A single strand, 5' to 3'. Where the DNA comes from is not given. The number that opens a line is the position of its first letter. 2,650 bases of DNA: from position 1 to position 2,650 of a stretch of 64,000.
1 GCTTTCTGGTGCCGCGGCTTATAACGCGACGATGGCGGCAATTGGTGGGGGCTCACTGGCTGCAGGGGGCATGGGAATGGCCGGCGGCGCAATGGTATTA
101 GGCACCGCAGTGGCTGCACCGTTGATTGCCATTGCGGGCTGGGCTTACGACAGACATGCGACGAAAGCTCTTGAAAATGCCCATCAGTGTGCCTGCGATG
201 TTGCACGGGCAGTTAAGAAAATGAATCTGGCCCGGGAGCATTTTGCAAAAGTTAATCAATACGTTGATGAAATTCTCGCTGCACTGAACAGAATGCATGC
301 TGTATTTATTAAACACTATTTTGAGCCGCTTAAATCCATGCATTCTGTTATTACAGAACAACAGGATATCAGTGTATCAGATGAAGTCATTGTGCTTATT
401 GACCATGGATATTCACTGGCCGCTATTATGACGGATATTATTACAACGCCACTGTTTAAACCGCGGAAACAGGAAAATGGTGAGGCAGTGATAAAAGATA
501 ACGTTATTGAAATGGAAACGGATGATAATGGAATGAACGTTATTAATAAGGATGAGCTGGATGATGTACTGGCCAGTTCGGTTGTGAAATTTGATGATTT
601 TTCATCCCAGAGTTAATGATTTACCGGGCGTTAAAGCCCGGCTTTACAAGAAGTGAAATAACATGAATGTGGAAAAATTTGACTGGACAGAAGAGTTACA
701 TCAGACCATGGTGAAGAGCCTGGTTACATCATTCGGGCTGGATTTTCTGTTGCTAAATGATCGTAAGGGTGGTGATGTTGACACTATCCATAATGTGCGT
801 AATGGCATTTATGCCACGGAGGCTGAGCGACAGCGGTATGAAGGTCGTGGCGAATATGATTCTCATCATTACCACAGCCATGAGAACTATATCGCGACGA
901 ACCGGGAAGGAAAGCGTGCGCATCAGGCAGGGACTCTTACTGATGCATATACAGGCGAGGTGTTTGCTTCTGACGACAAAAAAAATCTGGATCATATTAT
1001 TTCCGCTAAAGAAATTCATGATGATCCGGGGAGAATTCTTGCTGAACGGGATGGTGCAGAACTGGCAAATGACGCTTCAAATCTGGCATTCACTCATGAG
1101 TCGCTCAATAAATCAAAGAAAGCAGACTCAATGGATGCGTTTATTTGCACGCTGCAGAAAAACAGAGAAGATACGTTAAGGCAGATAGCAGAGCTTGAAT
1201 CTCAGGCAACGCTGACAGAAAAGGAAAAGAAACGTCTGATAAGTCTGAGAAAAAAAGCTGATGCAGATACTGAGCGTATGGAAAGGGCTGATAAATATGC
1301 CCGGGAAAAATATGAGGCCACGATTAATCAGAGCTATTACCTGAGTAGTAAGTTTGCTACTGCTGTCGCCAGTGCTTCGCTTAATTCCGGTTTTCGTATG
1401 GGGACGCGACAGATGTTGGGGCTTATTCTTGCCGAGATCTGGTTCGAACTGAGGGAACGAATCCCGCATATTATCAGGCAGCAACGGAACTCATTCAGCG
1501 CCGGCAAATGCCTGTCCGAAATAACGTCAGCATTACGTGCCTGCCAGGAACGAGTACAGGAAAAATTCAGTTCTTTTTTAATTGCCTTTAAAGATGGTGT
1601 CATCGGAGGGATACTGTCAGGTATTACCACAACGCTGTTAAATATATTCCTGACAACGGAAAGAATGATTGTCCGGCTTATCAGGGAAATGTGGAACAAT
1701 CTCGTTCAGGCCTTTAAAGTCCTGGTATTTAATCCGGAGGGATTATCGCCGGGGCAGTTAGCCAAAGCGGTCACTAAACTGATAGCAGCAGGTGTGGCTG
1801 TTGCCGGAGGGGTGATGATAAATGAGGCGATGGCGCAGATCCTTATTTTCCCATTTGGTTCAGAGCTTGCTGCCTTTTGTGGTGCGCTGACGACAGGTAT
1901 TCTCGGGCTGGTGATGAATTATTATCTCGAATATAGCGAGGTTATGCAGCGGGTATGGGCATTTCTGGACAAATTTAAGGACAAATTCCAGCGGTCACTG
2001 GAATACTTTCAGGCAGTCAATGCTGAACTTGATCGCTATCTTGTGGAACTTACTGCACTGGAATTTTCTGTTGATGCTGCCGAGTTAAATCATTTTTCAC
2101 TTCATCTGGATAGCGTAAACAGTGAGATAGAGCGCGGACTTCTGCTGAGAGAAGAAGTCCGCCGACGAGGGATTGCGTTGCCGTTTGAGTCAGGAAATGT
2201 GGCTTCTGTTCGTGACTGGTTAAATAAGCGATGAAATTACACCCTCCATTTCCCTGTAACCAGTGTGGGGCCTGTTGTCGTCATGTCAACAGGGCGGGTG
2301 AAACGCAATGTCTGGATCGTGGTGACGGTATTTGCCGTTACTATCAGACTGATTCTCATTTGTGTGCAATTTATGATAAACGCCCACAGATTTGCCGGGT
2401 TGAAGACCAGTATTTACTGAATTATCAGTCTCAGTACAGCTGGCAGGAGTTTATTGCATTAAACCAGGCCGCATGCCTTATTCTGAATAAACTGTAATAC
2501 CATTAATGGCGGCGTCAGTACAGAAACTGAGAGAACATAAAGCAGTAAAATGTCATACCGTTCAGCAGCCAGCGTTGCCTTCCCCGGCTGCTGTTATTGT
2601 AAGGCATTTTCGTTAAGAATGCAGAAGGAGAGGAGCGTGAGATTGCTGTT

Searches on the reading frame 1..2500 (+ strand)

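Call 12: search_protein_families(proteins=[L001:8537-9613:+, L001:7592-8485:+, L001:3286-4905:+, L001:4908-5801:+], library=padloc, max_evalue=1)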
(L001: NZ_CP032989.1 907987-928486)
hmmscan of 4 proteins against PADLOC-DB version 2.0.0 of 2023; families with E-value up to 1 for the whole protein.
L001:8537-9613:+ (359 aa): 5 families
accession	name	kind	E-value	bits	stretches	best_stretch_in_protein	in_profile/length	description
PDLC04407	PDC-M09A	-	3.5e-22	77.2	1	29-300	7-278/282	-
PDLC04406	PDC-M09A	-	1.5e-15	55.5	1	29-302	44-323/330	-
PDLC03841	LeoBC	-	0.0079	13.4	0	32-261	373-564/601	-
PDLC01655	Cas12b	-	0.12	8.6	1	199-266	192-255/720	CAS-V-B; effector__SPE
PDLC00554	JetC2|JetC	-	0.22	8.7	1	24-99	287-360/390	DUF3584 domain; MukB-like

L001:7592-8485:+ (298 aa): 4 families
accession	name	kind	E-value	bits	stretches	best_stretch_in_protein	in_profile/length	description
PDLC01652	WYL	-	2.6e-22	77.9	1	124-289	15-159/162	"CAS-I,CAS-II,CAS-III,CAS-IV,CAS-V,CAS-VI; associated_signaling"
PDLC01457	WYL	-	3.6e-20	70.5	1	9-277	2-226/229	"CAS-I,CAS-II,CAS-III,CAS-IV,CAS-V,CAS-VI; associated_signaling"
PDLC01766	Cas3c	-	1.6e-06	24.6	1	153-284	172-305/1009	-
PDLC02317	AbiEii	-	0.00091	16.3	1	111-199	294-385/396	AbiEii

L001:3286-4905:+ (540 aa): 127 families (the best 25 are shown)
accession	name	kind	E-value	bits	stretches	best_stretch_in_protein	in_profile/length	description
PDLC04707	PDC-M55A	-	1.4e-40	137.6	2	405-534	278-401/421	-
PDLC03878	NsnB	-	3.2e-37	127.1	2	344-535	166-335/345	-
PDLC04148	HEC-03B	-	6.7e-25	86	2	395-538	308-440/458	-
PDLC02979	AriA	-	5.5e-22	77.1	1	1-471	1-373/373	-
PDLC02980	AriA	-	2.1e-12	45.6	2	347-471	170-303/304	-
PDLC00090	GajA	-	2.5e-11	41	1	1-45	1-46/659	AAA ATPase domain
PDLC00094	GajA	-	1.4e-10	38.3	2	1-44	1-43/569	AAA ATPase domain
PDLC00061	GajA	-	1.8e-10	38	1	1-46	1-46/652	AAA ATPase domain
PDLC02335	AbiLi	-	2e-10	38.2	1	3-475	50-243/326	AbiLi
PDLC00271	PtuA1|PtuA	-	2.6e-10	38.4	2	1-46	1-46/421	AAA ATPase domain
PDLC04178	HEC-01A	-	3.5e-10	37.5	2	2-51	8-56/399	-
PDLC00070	GajA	-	5.2e-10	36.6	2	421-470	287-336/596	AAA ATPase domain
PDLC04176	HEC-01A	-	1.2e-09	36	2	1-55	1-55/371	-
PDLC02358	Old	-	4.6e-09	33.6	1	1-45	2-45/578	Old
PDLC02915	ATPase-Toprim_I-B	-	8.1e-09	32.8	2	1-58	1-57/623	-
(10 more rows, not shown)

L001:4908-5801:+ (298 aa): 2 families
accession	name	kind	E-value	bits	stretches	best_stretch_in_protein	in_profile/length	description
PDLC03880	NsnC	-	0.0032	15.2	1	121-192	103-168/242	-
PDLC04134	mad2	-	0.009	12.9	1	60-173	320-410/492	mads_2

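Call 13: search_protein_families(proteins=[L001:8537-9613:+, L001:7592-8485:+], library=ncbifam, max_evalue=1)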
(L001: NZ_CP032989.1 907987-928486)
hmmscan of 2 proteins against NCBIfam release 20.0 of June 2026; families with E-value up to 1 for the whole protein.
L001:8537-9613:+ (359 aa): 1 family
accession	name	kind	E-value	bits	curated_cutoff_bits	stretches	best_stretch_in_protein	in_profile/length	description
TIGR01144.1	ATP_synt_b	equivalog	0.41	10.5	65.5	1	28-73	59-104/147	F0F1 ATP synthase subunit B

L001:7592-8485:+ (298 aa): 0 families

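Call 15: profile_search(protein=L001:8537-9613:+)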
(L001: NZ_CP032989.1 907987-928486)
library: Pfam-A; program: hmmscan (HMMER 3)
A. the first sequence (359 residues): domains with independent E <= 10: 6; with E <= 0.001: 0
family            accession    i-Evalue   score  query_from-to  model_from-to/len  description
DUF6161           PF19658.4      0.0079    16.1      27-108         5-86/216  Family of unknown function (DUF6161)
NurA              PF09376.16       0.11    12.5       6-92         18-81/254  NurA domain
RIFIN             PF02009.21       0.28    11.5     186-293       113-211/327  Rifin
BAR               PF03114.23        5.5     7.0      34-83        171-215/234  BAR domain
Laminin_II        PF06009.19        6.6     7.2      28-113        11-99/138  Laminin Domain II
TPR_MLP1_2        PF07926.17        8.2     6.9      27-90         50-113/129  TPR/MLP1/MLP2-like protein

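Call 16: find_homologous_proteins(query=L001:8537-9613:+)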
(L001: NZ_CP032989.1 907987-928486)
Query L001:8537-9613:+ (359 aa): 1203 proteins with E <= 0.001 among 8000 candidates; the best 120 are listed.
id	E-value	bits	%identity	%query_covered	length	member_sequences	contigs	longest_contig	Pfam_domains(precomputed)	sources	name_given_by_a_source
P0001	5.7e-223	757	99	100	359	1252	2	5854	-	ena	-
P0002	1.6e-212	723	99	95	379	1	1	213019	-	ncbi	-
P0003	4.6e-211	718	94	99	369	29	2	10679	-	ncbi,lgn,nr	ncbi:chemotaxis protein [Escherichia coli]|nr:chemotaxis protein [Escherichia coli]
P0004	1.0e-206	704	92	100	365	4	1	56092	-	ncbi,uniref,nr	ncbi:chemotaxis protein [Escherichia coli]|uniref:chemotaxis protein n=1 Tax=Escherichia coli TaxID=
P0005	3.3e-204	695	96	100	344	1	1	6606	-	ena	-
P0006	3.9e-202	689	90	99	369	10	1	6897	-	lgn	-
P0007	5.2e-187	639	99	84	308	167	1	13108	-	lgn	-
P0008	9.3e-159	546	71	100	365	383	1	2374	-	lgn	-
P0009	7.4e-157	540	69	100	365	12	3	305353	-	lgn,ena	-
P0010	1.9e-154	532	69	96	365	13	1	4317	-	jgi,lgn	-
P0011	3.1e-154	531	69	96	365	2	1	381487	-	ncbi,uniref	ncbi:hypothetical protein [Aeromonas sp. s10]|uniref:hypothetical protein n=1 Tax=Aeromonas sp. s10 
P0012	6.5e-154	530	69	96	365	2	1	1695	-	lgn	-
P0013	7.2e-154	530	69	100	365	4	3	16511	-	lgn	-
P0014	4.0e-153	527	68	100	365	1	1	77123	-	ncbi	-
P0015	5.3e-153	527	69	100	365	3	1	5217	-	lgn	-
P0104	2.0e-108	381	54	97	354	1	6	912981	-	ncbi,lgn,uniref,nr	ncbi:methyl-accepting chemotaxis protein [Vibrio cholerae]|uniref:chemotaxis protein n=1 Tax=Vibrio 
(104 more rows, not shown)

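Call 31: predict_structure(alignment_id=A1)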
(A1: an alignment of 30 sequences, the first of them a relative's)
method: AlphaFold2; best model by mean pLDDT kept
length: 359 residues; sequences in the alignment: 30
mean_pLDDT: 71.8   pTM: 0.72
mean pLDDT of the five models: 71.8, 64.5, 61.4, 61.2, 57.8
residues with pLDDT >= 90: 82; 70-90: 154; 50-70: 63; < 50: 60
segments of 3 or more residues with pLDDT < 50: 1-23, 171-206
pLDDT, mean of each block of 10 residues (from residue 1): 25 34 54 71 79 83 89 93 89 74 84 78 56 69 74 63 59 30 27 30 46 68 76 87 95 96 92 74 88 94 89 83 78 85 93 82
secondary structure, 60 per line:
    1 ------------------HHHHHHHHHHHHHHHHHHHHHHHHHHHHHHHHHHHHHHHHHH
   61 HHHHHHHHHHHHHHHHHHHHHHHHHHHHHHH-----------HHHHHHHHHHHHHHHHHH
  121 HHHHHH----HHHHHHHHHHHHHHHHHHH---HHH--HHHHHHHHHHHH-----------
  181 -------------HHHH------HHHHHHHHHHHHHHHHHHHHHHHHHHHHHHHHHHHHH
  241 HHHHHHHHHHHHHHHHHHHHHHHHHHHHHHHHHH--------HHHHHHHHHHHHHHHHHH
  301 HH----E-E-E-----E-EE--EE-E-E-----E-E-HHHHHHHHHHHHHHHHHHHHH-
elements in order: H19-91 H103-126 H131-149 H158-169 H194-197 H204-274 H283-302 H338-358

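Call 36: search_protein_families(proteins=[L001:6435-7169:+], library=padloc, max_evalue=1)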
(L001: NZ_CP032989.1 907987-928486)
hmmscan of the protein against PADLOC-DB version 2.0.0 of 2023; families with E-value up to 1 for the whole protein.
L001:6435-7169:+ (245 aa): 0 families

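Call 38: find_encoding_contigs(protein=P0104, flank=6000, max_places=3)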
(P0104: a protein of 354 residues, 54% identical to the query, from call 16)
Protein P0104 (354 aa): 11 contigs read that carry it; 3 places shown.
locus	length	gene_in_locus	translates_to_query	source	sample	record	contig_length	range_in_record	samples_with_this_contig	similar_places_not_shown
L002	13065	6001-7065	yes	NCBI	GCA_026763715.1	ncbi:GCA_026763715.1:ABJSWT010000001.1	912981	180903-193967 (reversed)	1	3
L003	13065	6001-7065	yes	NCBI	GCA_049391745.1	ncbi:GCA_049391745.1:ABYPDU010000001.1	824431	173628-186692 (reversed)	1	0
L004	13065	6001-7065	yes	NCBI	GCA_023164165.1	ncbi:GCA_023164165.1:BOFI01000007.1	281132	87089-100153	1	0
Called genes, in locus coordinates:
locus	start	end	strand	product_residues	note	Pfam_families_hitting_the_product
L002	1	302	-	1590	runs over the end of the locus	PF25794:SACS, PF13020:NOV_C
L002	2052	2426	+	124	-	PF01527:HTH_Tnp_1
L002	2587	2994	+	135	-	PF00717:Peptidase_S24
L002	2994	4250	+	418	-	PF00817:IMS, PF11798:IMS_HHH (faint), PF11799:IMS_C, PF13438:DUF4113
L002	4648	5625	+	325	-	PF13280:WYL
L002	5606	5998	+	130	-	PF05099:TerB (faint)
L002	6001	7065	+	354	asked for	-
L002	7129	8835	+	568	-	-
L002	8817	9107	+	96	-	PF03692:CxxCxxCC (weak)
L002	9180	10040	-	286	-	PF26109:WHD_BrxR, PF13280:WYL, PF26107:BrxR_CTD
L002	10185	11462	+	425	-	PF28010:MksB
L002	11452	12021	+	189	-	PF21980:MksE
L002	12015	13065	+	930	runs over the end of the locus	PF28007:MksF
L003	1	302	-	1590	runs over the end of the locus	PF25794:SACS, PF13020:NOV_C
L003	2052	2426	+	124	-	PF01527:HTH_Tnp_1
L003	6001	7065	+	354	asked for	-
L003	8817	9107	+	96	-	PF03692:CxxCxxCC (weak)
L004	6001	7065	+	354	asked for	-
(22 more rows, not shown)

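Call 52: search_solved_structures(query=A1, max_evalue=10)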
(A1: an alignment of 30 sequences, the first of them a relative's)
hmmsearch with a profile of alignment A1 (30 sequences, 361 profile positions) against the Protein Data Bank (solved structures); distinct sequences matched with E-value up to 10: 28.
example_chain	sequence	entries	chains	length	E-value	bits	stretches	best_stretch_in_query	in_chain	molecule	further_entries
9okl_C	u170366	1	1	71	0.049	15.9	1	247-294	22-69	SFRICE_007223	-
8qkd_A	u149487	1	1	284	0.059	15.6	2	207-291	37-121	sc-CC-5-24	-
6xyw_Bc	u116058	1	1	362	0.1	14.9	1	53-109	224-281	Ribosomal protein S4, mitochondrial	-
9evs_C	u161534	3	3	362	0.2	13.8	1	53-109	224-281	uS4m | Ribosomal protein S4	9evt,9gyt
4x5u_A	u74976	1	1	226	0.63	12.2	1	237-293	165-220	Cag pathogenicity island protein (Cag18)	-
4cii_A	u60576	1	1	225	0.66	12.2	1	237-293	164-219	CAG PATHOGENICITY ISLAND PROTEIN (CAG18)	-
6pf2_A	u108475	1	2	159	0.74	12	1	222-298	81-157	Myosin, heavy polypeptide 7, cardiac muscle, beta variant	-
8wb6_A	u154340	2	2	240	0.76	12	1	221-345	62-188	SNF7 isoform 1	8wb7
6pfp_A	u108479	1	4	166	1.2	11.3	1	207-298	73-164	Myosin-7 fused to GP7 and EB1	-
6xor_A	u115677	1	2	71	1.5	11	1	219-276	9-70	Protein swallow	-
5xsy_A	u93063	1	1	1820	1.6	10.9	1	193-238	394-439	Sodium channel protein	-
8v5k_A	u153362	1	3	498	1.6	10.9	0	182-245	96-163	Fusion glycoprotein F0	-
5mrc_22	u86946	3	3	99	1.7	10.8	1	234-294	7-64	mS41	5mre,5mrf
8uxa_AB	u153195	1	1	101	1.7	10.8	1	234-294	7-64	Small ribosomal subunit protein mS41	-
8v62_A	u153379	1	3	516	1.7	10.8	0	182-245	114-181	Fusion glycoprotein F0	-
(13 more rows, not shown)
